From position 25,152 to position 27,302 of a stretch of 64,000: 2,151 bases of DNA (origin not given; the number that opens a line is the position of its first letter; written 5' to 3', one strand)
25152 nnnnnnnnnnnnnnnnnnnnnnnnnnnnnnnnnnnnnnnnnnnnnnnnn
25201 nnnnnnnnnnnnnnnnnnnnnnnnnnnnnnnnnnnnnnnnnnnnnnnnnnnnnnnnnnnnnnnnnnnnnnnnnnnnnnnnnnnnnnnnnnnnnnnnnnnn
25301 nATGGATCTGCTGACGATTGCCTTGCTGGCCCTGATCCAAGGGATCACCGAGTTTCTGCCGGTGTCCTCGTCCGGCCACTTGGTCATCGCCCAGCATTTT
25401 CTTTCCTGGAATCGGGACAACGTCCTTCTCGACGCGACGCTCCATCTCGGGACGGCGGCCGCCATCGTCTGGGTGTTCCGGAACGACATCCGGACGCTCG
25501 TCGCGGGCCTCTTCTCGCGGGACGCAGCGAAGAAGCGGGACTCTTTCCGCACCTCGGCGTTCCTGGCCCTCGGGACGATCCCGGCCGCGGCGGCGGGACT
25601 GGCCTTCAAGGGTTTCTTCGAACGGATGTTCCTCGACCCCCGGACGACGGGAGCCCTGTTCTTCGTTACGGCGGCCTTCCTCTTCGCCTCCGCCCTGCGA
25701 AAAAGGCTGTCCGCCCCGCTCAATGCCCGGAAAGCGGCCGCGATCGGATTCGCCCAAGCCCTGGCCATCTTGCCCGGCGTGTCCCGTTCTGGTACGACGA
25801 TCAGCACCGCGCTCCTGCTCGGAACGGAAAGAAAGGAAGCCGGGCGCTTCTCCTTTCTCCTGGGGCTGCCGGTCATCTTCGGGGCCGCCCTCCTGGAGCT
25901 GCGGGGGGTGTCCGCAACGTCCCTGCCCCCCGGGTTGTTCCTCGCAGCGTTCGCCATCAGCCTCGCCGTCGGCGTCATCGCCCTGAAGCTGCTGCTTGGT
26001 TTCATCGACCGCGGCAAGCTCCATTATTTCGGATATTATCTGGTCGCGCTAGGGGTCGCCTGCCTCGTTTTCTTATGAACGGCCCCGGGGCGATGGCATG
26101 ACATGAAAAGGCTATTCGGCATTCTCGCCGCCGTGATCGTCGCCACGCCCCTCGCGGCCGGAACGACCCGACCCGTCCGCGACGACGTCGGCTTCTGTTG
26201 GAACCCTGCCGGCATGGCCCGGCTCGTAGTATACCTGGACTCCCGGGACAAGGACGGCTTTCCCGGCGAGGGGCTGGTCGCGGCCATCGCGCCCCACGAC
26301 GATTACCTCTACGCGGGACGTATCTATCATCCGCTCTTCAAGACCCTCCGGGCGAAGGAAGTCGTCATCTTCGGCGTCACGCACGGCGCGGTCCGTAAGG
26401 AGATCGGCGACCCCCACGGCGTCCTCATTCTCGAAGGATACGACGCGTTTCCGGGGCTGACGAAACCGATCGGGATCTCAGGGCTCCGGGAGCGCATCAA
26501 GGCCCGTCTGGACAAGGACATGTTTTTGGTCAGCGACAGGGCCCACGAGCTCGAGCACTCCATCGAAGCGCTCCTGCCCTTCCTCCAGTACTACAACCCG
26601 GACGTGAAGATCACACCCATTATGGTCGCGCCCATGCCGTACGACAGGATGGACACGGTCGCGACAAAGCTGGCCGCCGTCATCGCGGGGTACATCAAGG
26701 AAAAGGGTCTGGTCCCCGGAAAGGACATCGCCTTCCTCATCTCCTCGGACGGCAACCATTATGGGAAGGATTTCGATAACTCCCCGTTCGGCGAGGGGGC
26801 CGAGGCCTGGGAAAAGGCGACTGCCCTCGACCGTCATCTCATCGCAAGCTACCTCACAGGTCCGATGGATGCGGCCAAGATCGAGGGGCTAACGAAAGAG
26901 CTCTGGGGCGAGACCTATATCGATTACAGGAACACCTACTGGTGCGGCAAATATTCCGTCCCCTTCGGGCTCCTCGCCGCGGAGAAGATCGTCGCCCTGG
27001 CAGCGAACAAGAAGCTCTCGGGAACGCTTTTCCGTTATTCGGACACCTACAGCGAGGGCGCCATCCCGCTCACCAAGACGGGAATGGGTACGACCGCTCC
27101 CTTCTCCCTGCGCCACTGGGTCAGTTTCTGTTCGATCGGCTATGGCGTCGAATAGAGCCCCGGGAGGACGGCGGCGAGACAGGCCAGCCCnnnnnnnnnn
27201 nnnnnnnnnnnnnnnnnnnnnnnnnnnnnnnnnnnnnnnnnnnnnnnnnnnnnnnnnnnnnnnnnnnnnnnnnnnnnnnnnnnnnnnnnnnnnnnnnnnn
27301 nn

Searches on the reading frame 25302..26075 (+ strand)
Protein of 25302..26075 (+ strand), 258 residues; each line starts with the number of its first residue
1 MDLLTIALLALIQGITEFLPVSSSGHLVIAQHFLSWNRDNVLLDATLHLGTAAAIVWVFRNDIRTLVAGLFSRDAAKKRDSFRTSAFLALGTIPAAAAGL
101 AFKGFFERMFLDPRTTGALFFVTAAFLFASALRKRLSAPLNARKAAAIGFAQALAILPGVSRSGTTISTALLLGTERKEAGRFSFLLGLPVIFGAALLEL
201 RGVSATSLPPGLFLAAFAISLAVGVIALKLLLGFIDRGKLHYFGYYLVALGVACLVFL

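Call 5: search_protein_families(library=pfam, proteins=[window:25302-26075:+])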
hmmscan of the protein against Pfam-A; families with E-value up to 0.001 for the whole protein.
window:25302-26075:+ (258 aa): 1 family
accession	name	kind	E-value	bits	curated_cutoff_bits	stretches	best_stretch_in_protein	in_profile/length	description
PF02673.24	BacA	-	3.9e-70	236.9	33.4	1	7-252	2-256/257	Bacitracin resistance protein BacA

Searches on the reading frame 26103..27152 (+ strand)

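Call 5: search_protein_families(library=pfam, proteins=[window:26103-27152:+])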
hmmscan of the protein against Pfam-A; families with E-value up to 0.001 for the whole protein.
window:26103-27152:+ (350 aa): 1 family
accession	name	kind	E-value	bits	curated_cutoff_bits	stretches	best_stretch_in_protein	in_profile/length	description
PF01875.22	Memo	-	3e-23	82.8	27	1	60-298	35-241/269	Memo-like protein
